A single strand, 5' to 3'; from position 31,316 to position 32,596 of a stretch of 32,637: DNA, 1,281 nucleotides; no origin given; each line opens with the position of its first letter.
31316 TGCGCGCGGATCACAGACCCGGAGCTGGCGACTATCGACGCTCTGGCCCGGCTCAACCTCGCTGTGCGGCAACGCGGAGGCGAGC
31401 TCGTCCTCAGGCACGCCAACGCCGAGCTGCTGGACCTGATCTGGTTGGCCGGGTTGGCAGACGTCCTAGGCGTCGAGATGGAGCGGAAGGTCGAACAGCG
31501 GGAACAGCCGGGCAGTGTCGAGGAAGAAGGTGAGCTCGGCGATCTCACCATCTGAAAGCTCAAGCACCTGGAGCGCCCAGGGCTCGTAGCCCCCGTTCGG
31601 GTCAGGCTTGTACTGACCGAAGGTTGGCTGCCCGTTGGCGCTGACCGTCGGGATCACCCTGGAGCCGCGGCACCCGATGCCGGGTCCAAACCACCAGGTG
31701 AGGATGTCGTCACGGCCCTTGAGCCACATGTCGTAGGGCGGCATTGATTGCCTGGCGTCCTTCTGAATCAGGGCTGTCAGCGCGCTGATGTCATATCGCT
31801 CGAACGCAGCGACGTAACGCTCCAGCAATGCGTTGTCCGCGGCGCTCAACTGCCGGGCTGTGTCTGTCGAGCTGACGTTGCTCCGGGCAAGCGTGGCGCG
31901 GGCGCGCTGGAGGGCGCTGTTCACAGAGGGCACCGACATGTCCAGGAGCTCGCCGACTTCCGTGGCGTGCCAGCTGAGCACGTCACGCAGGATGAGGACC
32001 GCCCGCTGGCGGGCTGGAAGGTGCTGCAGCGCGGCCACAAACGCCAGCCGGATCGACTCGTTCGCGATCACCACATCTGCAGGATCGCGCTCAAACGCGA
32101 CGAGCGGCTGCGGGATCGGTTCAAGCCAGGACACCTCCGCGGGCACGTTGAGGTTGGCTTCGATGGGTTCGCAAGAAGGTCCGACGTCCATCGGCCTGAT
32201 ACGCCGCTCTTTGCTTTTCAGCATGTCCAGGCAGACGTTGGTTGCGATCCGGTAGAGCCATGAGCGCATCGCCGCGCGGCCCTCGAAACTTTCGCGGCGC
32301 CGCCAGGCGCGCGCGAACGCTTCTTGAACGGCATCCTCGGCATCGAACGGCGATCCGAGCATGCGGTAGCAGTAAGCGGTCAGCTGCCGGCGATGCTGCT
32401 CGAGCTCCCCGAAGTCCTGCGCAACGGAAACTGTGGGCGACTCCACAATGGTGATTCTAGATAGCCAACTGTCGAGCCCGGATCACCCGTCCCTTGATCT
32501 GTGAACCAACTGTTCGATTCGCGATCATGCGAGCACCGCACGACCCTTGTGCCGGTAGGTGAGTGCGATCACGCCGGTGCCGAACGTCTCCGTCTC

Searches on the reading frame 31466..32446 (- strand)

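Call 20: search_protein_families(library=pfam, proteins=[window:31466-32446:-], max_evalue=0.001)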
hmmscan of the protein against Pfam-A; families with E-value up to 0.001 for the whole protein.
window:31466-32446:- (326 aa): 5 families
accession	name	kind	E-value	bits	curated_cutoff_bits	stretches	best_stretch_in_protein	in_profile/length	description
PF04542.20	Sigma70_r2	-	1.3e-21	76.6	24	1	16-82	3-71/71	Sigma-70 region 2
PF08281.18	Sigma70_r4_2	-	8e-13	48.3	25.7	1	134-186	2-54/54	Sigma-70, region 4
PF12680.13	SnoaL_2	-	4.8e-07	30.8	27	1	209-304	2-101/102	SnoaL-like domain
PF04545.22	Sigma70_r4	-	1.1e-05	25.3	24.1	1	139-186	1-48/50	Sigma-70, region 4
PF22029.2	PhyR_sigma2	-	0.00067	20.1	27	0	28-67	14-53/55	Sigma2 domain of PhyR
